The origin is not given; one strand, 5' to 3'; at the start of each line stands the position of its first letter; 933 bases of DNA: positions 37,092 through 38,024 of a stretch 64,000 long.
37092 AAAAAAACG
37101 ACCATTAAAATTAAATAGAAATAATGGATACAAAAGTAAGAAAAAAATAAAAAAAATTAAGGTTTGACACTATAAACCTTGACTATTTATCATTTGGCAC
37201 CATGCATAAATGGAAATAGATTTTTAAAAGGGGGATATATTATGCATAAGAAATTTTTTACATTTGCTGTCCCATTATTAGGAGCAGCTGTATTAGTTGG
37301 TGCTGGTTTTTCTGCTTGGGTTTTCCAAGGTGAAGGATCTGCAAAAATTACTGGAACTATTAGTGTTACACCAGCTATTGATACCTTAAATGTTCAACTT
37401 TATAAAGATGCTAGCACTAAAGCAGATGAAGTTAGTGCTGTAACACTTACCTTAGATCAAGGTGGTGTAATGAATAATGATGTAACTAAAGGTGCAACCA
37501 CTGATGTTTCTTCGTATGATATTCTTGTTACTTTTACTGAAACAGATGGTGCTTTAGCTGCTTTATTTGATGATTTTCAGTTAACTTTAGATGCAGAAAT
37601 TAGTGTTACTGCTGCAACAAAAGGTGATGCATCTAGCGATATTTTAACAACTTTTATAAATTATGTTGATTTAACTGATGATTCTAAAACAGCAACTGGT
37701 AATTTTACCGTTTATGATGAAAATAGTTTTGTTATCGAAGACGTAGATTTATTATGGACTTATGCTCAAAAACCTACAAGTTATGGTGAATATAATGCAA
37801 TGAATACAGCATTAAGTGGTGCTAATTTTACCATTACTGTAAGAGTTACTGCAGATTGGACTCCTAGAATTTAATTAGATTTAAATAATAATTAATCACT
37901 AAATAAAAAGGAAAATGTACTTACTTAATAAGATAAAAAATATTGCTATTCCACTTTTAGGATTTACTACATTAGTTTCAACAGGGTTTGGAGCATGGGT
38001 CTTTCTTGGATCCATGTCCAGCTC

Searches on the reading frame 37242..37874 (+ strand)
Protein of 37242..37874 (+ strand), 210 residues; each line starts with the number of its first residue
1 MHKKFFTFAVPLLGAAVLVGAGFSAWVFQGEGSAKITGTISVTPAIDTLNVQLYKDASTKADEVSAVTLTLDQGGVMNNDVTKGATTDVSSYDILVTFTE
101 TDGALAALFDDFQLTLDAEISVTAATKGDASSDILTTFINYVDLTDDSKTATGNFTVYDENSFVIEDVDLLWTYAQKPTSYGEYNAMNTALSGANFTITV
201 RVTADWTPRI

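Call 8: search_protein_families(library=pfam, proteins=[window:37242-37874:+], max_evalue=0.01)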
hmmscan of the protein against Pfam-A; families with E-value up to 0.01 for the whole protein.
window:37242-37874:+ (210 aa): 0 families

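Call 9: search_protein_families(library=ncbifam, proteins=[window:37242-37874:+], max_evalue=0.01)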
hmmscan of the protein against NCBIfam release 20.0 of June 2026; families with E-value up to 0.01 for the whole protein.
window:37242-37874:+ (210 aa): 0 families

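Call 11: find_encoding_contigs(protein=window:37242-37874:+, flank=3000, max_places=10)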
Protein window:37242-37874:+ (210 aa): 22 contigs read that carry it; 10 places shown.
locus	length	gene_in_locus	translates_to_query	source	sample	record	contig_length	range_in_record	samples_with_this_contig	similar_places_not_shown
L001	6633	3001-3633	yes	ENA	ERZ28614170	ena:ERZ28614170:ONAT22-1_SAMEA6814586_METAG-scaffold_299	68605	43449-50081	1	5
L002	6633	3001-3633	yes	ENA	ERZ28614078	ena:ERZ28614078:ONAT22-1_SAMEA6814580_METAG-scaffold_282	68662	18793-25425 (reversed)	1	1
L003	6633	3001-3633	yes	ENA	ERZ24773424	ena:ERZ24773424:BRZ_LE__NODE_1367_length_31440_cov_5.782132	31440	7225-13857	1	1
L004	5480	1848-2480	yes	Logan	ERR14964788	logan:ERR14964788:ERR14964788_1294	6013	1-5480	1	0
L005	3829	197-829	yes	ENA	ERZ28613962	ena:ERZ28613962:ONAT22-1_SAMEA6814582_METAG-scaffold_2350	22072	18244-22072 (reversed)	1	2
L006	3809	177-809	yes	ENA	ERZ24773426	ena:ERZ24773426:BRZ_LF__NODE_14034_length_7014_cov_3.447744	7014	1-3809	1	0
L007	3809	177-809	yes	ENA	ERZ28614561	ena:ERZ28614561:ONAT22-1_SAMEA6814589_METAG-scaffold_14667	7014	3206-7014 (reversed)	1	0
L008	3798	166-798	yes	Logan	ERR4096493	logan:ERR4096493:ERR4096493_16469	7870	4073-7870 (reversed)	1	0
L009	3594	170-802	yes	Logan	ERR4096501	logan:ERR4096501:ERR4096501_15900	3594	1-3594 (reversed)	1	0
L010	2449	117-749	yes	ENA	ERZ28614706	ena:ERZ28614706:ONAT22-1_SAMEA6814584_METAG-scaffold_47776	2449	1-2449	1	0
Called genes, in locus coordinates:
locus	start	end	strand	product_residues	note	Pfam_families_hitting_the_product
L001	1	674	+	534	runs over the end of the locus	PF00501:AMP-binding, PF13193:AMP-binding_C (weak)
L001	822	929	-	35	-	-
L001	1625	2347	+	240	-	-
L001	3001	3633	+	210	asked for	-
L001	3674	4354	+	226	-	-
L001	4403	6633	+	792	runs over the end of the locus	-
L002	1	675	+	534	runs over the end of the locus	PF00501:AMP-binding, PF13193:AMP-binding_C (weak)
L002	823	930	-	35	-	-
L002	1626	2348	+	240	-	-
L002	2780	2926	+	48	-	-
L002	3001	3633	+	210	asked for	-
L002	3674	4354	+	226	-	-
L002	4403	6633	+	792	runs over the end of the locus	-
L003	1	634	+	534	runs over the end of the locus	PF00501:AMP-binding, PF13193:AMP-binding_C (weak)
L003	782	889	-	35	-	-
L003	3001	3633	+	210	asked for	-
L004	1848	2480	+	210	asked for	-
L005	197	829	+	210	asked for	-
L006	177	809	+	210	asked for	-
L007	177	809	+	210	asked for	-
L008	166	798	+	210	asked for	-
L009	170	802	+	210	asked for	-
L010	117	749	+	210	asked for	-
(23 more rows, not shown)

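Call 14: find_homologous_proteins(query=window:37242-37874:+, max_evalue=0.001)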
Query window:37242-37874:+ (210 aa): 36 proteins with E <= 0.001 among 568 candidates.
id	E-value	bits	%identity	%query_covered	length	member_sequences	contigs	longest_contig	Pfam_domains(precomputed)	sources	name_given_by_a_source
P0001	3.9e-128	443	100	100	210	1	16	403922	-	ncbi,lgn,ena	-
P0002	2.0e-103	362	84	100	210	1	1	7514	-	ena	-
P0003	1.3e-102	360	85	100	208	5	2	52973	-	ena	-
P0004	4.2e-102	358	82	100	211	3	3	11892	-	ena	-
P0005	1.1e-100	353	83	100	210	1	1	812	-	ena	-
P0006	5.2e-100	351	81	100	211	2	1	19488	-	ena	-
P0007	3.3e-97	342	82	100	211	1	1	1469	-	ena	-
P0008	1.8e-96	340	80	100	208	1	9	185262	-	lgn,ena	-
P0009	5.3e-96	338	83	99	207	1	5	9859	-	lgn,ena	-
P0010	6.8e-96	338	80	100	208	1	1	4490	-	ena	-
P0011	1.2e-94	334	79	100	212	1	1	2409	-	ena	-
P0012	2.5e-92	326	79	99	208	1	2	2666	-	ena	-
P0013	1.0e-85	305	73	100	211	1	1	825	-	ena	-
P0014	7.5e-64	233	81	71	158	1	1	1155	-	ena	-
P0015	1.7e-37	147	45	100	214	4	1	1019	-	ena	-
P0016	3.1e-37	146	44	100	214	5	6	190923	-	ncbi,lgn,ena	-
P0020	2.5e-16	78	33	95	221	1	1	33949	-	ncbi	-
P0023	1.3e-15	76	32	97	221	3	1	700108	-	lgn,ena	-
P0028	3.1e-12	65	51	43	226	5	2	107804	-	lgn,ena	-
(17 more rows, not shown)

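Call 15: find_encoding_contigs(protein=P0008, flank=3000, max_places=6)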
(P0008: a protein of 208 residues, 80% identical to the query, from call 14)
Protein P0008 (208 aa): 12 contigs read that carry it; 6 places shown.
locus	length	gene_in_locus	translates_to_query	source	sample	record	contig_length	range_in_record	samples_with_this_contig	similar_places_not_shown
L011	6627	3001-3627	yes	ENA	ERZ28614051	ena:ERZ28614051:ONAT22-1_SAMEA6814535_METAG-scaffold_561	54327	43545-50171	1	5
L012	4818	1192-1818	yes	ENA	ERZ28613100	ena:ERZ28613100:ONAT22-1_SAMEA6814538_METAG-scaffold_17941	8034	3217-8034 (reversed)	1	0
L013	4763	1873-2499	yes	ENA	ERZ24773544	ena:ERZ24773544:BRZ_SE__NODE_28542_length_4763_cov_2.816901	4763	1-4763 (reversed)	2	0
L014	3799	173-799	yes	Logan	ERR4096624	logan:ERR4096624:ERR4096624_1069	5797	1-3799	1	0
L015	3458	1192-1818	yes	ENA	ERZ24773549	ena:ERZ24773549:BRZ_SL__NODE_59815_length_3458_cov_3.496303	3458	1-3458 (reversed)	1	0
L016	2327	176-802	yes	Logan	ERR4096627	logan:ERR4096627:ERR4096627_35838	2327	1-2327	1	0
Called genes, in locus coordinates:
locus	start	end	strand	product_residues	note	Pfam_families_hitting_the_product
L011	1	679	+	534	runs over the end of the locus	PF00501:AMP-binding, PF13193:AMP-binding_C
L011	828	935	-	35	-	-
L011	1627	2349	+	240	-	-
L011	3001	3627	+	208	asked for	-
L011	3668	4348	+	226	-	-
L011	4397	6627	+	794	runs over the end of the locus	-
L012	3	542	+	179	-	?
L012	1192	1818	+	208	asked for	-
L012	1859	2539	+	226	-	-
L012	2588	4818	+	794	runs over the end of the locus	-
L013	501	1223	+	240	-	-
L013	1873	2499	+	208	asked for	-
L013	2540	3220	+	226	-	-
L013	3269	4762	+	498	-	?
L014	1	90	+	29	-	?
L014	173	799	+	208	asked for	-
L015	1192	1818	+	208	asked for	-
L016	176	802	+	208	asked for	-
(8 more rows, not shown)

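Call 16: find_encoding_contigs(protein=P0003, flank=3000, max_places=4)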
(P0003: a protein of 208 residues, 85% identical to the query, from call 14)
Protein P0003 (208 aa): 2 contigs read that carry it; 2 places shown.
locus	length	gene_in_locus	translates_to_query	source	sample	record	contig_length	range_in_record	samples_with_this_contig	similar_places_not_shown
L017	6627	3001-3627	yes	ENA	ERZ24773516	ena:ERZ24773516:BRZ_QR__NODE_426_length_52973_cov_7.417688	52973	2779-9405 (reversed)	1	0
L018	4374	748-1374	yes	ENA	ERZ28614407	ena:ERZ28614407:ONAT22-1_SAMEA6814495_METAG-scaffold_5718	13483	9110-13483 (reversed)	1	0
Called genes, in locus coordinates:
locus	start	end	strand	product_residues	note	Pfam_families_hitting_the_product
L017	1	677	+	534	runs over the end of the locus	PF00501:AMP-binding, PF13193:AMP-binding_C (weak)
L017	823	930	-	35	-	-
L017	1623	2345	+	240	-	-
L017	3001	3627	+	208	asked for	-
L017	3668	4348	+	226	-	-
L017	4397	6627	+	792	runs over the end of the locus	-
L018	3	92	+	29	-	?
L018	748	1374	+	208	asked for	-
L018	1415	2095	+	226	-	-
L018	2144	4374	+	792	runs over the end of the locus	-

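Call 17: find_encoding_contigs(protein=P0016, flank=3000, max_places=5)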
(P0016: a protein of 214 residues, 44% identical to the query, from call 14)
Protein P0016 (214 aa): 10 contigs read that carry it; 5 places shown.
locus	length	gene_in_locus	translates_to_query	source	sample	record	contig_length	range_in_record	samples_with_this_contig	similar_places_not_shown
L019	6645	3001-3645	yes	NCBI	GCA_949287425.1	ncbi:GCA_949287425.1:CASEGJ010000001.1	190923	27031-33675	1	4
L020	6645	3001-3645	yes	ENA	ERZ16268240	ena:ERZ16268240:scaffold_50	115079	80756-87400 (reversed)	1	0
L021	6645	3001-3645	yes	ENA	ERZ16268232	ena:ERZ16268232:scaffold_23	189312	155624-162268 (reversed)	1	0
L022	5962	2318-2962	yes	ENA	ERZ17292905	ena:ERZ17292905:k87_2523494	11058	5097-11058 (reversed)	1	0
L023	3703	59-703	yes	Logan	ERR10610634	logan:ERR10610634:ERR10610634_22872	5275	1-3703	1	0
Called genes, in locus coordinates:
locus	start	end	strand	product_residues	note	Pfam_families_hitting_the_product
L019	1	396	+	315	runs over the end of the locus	PF03486:HI0933_like (faint), PF07992:Pyr_redox_2, PF12831:FAD_oxidored (weak), PF13434:Lys_Orn_oxgnase (faint), PF13450:NAD_binding_8 (weak), PF13738:Pyr_redox_3, PF00070:Pyr_redox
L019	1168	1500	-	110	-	-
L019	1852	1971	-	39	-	-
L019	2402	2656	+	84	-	-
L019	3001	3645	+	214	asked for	-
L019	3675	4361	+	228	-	-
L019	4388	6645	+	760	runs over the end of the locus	-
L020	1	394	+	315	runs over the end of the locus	PF03486:HI0933_like (faint), PF07992:Pyr_redox_2, PF12831:FAD_oxidored (weak), PF13434:Lys_Orn_oxgnase (faint), PF13450:NAD_binding_8 (weak), PF13738:Pyr_redox_3, PF00070:Pyr_redox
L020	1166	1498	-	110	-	-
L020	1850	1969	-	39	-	-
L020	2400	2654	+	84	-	-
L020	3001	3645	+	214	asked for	-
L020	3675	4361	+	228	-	-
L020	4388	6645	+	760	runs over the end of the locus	-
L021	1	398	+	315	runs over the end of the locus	PF03486:HI0933_like (faint), PF07992:Pyr_redox_2, PF12831:FAD_oxidored (weak), PF13434:Lys_Orn_oxgnase (faint), PF13450:NAD_binding_8 (weak), PF13738:Pyr_redox_3, PF00070:Pyr_redox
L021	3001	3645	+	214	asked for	-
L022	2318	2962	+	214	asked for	-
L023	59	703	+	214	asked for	-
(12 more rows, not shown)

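Call 19: list_cluster_members(proteins=[P0001, P0016, P0020, P0008, P0023])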
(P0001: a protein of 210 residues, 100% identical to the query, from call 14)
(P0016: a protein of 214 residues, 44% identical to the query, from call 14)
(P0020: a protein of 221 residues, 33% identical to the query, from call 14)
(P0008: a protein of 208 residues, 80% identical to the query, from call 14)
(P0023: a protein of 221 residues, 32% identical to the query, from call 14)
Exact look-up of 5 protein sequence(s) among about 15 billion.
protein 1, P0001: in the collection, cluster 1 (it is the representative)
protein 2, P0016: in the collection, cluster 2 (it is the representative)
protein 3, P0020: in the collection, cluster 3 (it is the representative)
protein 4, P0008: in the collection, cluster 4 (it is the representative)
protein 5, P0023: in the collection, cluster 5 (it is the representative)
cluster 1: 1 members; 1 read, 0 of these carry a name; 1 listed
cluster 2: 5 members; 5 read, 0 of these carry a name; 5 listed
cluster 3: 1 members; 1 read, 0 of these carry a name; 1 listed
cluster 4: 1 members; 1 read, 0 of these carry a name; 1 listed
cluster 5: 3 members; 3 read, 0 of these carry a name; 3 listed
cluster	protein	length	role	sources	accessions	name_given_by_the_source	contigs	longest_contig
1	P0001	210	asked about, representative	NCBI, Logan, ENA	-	-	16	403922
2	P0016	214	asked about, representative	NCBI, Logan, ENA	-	-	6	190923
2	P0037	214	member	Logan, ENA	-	-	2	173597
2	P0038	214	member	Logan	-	-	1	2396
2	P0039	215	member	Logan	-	-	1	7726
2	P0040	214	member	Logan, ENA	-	-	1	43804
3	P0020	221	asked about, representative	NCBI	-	-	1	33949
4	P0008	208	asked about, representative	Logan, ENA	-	-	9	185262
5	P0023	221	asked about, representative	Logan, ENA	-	-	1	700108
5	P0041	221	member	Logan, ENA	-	-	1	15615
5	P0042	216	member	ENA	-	-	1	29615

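Call 21: find_related_loci(query=A1, collection=genome_contigs, flank=4000)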
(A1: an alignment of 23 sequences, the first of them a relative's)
Query A1 (210 aa) in genome_contigs; peptide patterns used: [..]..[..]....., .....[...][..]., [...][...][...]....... (x = any residue, [..] = any of these).
132 stretches matched a pattern; 32 encode a relative of the query (tblastn E <= 1e-3); 32 distinct loci.
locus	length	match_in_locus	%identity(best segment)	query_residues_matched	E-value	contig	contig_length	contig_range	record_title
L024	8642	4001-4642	44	1-209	1e-44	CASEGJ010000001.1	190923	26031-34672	uncultured Bacillales bacterium isolate SI.O46.metabat-bins.30 genome assembly, contig: SI.O46.metabat-bins.30.fa_k141_1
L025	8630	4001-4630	33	1-200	7e-25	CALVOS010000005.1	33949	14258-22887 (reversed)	MAG: uncultured Bacilli bacterium isolate E20__bin183 genome assembly, contig: E20__k127_863511, whole genome shotgun se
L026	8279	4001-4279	50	1-101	2e-22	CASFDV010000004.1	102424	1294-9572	uncultured Firmicutes bacterium isolate T19_L4_323323_idba_bin.173 genome assembly, contig: T19_L4_323323_idba_bin.173.f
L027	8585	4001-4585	35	1-209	3e-22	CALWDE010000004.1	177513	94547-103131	MAG: uncultured Bacilli bacterium isolate E17__bin75 genome assembly, contig: E17__k127_3722136, whole genome shotgun se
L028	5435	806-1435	32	1-204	1e-21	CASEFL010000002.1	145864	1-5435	uncultured Firmicutes bacterium isolate T12_L3_320320_idba_bin.133 genome assembly, contig: T12_L3_320320_idba_bin.133.f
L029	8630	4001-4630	34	1-209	3e-21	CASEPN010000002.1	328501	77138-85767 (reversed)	uncultured Firmicutes bacterium isolate A62_L1_378378_idba_bin.70 genome assembly, contig: A62_L1_378378_idba_bin.70.fa_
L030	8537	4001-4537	37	1-191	5e-19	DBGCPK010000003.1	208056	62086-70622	MAG TPA_asm: Bacilli bacterium isolate MAG11536 contig3, whole genome shotgun sequence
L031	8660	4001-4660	34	1-204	9e-19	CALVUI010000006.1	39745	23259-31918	MAG: uncultured Bacilli bacterium isolate BRZ_RV__bin55 genome assembly, contig: BRZ_RV__NODE_823_length_39745_cov_17.56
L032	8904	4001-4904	35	1-193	2e-18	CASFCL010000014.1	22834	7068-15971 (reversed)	uncultured bacterium isolate O103_L3_316316_idba_bin.85 genome assembly, contig: O103_L3_316316_idba_bin.85.fa_scaffold_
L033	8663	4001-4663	32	1-204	4e-16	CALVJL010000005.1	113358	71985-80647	MAG: uncultured Bacilli bacterium isolate BRZ_KC__bin21 genome assembly, contig: BRZ_KC__NODE_188_length_113358_cov_30.0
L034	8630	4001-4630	31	1-187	6e-14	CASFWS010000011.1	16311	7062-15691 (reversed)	uncultured Firmicutes bacterium isolate B51_L2_308308_idba_bin.44 genome assembly, contig: B51_L2_308308_idba_bin.44.fa_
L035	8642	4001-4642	29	1-204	5e-12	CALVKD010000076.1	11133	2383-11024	MAG: uncultured Bacilli bacterium isolate E04__bin42 genome assembly, contig: E04__k127_9592591, whole genome shotgun se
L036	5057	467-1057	31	1-206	9e-12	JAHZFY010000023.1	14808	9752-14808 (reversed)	MAG: bacterium isolate HRGM_Genome_2996 HRGM_Genome_2996_23, whole genome shotgun sequence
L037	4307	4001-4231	43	1-84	7e-11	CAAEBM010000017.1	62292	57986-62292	MAG TPA_asm: Bacilli bacterium, isolate HGM10901, WGS project CAAEBM010000000 data, contig: ERS396430_10_k87_37098, whol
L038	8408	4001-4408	36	1-117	7e-11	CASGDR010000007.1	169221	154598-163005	uncultured bacterium isolate CO.O1.metabat-bins.288 genome assembly, contig: CO.O1.metabat-bins.288.fa_k141_4116762, who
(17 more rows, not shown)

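Call 31: predict_structure(alignment_id=A1)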
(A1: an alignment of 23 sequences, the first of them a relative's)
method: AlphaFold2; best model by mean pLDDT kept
length: 210 residues; sequences in the alignment: 23
mean_pLDDT: 77.7   pTM: 0.71
mean pLDDT of the five models: 77.7, 75.6, 72.6, 71.1, 64.7
residues with pLDDT >= 90: 91; 70-90: 71; 50-70: 7; < 50: 41
segments of 3 or more residues with pLDDT < 50: 1-38, 40-42
pLDDT, mean of each block of 10 residues (from residue 1): 32 31 34 41 67 88 89 78 91 91 83 94 88 88 95 89 92 91 88 92 90
secondary structure, 60 per line:
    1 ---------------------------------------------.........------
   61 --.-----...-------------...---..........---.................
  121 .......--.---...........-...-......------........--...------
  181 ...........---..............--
elements in order: E46-54 E69-71 E85-87 E91-100 H104-111 E112-127 H134-141 E142-144 E150-155 E162-169 E172-174 H181-191 E195-208

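Call 34: fold_search(model_id=the predicted structure, library=pdb)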
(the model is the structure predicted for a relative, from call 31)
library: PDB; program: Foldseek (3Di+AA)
matches with E <= 10: 868; with E <= 0.001: 0
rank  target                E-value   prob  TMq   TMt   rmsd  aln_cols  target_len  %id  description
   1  5lr0_B                3.0e-02  0.12  0.13  0.08  19.6       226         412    8  Binding domain of Botulinum Neurotoxin DC in complex with SialylT (released 2017-08-30)
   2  4yci_A                4.7e-02  0.09  0.14  0.15  15.4       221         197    9  non-latent pro-bone morphogenetic protein 9 (released 2015-03-04)
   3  8xkn_B                5.6e-02  0.10  0.13  0.12  31.2       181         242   12  Cryo-EM structure of tail tube protein (released 2024-05-01)
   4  9lr7_C                6.2e-02  0.20  0.18  0.12  15.2       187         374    8  Crystal Structure of the Basal pilin EbpB from Enterococcus faecalis. (released 2025-07-16)
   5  3r4u_A                7.4e-02  0.06  0.12  0.07  18.3       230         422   10  Cell entry of botulinum neurotoxin type C is dependent upon interaction with two ganglioside molecules (released 2011-06-08)
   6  3n7l                  7.8e-02  0.07  0.13  0.08  17.3       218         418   11  Crystal structure of botulinum neurotoxin serotype D/C VPI 5993 binding domain (released 2010-09-08)
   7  9m00_B                8.8e-02  0.20  0.19  0.14  15.1       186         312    9  Crystal Structure of the Basal pilin EbpB from Enterococcus faecalis with a partially disordered N-terminal domain. (released 2025-07-16)
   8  4ycg_A                9.3e-02  0.09  0.14  0.14  16.8       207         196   10  Pro-bone morphogenetic protein 9 (released 2015-03-04)
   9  5lr0_A                9.3e-02  0.07  0.13  0.08  19.2       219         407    9  Binding domain of Botulinum Neurotoxin DC in complex with SialylT (released 2017-08-30)
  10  4fvv_B                9.3e-02  0.06  0.12  0.08  17.4       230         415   10  Crystal structure of HCR/D-Sa-GBL1/C (released 2012-10-24)
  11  7c4z_C                1.0e-01  0.08  0.14  0.14  21.9       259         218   11  Cryo-EM structure of empty Coxsackievirus A10 at pH 5.5 (released 2020-07-22)
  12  4igb_A                1.2e-01  0.11  0.16  0.10  16.2       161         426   10  Crystal structure of the N-terminal domain of the Streptococcus gordonii adhesin Sgo0707 (released 2013-06-05)
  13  6acw_C                1.3e-01  0.09  0.17  0.16  22.5       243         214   11  The structure of CVA10 virus procapsid particle (released 2018-11-21)
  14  3n7m                  1.3e-01  0.06  0.12  0.07  18.8       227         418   10  Crystal structure of W1252A mutant of HCR D/C VPI 5995 (released 2010-09-08)
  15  6hbg_C                1.5e-01  0.14  0.19  0.18  20.3       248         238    9  Echovirus 18 native particle (released 2019-03-20)
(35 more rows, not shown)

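Call 43: find_related_loci(query=A1, collection=metagenome_contigs, flank=3000)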
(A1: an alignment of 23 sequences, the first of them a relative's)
Query A1 (210 aa) in metagenome_contigs; peptide patterns used: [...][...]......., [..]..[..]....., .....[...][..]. (x = any residue, [..] = any of these).
300 stretches matched a pattern; 8 encode a relative of the query (tblastn E <= 1e-3); 8 distinct loci.
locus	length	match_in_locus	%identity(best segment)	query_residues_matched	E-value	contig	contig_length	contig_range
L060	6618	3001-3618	32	1-209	1e-15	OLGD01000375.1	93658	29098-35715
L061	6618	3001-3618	31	1-209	6e-15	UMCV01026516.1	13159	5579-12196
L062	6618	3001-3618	31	1-209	8e-15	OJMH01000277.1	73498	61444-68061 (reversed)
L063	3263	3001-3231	43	1-84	1e-11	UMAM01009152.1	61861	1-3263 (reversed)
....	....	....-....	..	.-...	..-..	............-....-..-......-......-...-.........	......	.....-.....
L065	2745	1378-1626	32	1-90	8e-10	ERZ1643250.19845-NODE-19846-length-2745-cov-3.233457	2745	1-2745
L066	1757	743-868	48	1-42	4e-6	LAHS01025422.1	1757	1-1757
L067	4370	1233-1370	41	2-45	6e-6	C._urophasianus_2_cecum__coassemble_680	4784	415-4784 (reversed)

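Call 46: find_encoding_contigs(protein=P0006, flank=1200, max_places=4)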
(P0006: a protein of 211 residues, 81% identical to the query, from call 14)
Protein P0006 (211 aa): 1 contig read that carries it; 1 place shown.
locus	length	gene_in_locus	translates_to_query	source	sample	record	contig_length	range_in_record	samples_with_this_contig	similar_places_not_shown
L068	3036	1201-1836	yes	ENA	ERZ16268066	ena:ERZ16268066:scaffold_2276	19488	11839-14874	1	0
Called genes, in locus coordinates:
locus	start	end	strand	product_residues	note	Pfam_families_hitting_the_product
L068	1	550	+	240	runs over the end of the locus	-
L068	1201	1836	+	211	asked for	-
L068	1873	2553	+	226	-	-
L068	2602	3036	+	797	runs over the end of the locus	-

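Call 47: find_encoding_contigs(protein=P0004, flank=1200, max_places=4)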
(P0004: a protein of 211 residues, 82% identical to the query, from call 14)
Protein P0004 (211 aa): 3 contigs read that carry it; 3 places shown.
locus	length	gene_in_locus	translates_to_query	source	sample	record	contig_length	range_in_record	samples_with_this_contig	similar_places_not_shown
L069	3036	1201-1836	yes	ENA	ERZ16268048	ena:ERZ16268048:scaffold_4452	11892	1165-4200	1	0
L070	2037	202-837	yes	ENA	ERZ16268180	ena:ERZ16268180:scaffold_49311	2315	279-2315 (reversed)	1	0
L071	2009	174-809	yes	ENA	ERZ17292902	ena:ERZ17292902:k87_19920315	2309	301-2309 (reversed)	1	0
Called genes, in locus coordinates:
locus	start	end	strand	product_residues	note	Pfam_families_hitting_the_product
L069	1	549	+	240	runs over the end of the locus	-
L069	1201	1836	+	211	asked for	-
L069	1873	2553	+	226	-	-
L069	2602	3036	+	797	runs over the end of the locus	-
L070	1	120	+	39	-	?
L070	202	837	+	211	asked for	-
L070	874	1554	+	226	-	-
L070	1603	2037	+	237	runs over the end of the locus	?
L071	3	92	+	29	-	?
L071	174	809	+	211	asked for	-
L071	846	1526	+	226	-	-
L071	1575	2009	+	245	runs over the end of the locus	?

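Call 48: find_encoding_contigs(protein=P0009, flank=1200, max_places=5)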
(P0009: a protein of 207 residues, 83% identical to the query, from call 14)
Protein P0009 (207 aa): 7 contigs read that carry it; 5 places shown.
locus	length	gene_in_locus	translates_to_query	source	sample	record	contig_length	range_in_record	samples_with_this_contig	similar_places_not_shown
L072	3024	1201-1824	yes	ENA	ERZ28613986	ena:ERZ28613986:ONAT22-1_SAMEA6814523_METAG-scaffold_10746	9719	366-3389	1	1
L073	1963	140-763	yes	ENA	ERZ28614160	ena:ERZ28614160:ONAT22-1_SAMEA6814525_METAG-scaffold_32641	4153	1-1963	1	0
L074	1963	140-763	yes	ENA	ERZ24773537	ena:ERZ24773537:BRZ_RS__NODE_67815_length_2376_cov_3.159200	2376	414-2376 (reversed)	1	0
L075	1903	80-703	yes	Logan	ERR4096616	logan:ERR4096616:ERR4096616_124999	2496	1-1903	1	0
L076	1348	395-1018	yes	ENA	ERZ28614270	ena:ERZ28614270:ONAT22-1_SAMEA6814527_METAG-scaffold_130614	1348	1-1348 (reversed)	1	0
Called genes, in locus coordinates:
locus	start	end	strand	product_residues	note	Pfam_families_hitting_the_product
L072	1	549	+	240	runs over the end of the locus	-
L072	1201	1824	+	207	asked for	-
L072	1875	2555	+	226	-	-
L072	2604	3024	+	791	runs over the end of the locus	-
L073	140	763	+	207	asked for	-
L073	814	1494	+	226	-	-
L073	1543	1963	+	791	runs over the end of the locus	-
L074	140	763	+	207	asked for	-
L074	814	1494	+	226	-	-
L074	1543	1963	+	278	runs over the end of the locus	?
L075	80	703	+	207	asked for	-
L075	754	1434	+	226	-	-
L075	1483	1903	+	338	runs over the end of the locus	?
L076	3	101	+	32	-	?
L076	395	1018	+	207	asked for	-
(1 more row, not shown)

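Call 49: find_encoding_contigs(protein=P0002, flank=1200, max_places=3)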
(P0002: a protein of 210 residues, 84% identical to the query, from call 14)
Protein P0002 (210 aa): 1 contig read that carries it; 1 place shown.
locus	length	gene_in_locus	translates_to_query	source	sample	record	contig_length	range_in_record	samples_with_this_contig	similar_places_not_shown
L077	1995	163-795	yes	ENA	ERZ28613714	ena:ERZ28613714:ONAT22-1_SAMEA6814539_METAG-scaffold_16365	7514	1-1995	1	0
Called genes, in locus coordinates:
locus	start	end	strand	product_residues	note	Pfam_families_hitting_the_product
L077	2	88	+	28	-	?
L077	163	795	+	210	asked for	-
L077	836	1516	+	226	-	-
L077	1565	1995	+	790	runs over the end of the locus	-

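Call 57: find_encoding_contigs(protein=P0037, flank=600, max_places=6)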
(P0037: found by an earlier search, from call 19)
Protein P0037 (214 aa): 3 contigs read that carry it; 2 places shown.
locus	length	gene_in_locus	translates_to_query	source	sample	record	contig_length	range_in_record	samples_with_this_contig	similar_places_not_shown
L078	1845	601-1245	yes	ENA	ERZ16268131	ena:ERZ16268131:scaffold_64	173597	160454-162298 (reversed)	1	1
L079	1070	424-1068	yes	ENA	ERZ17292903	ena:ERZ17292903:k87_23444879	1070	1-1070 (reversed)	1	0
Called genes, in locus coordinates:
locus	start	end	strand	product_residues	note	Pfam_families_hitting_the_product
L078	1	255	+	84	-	-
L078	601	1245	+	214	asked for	-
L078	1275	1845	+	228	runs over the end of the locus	-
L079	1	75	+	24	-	?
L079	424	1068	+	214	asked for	?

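Call 58: find_encoding_contigs(protein=P0028, flank=600, max_places=6)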
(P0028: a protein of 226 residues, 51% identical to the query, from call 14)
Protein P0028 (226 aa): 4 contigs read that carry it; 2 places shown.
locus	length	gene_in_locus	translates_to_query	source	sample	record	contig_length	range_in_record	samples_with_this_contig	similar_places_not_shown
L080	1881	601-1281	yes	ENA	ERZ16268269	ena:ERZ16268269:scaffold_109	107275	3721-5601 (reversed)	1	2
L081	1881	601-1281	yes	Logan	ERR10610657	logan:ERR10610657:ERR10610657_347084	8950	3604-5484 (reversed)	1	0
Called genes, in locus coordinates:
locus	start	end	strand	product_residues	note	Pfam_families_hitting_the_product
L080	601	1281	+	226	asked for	-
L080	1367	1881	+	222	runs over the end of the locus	-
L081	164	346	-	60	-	-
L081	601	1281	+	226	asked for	-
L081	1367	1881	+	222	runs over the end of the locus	-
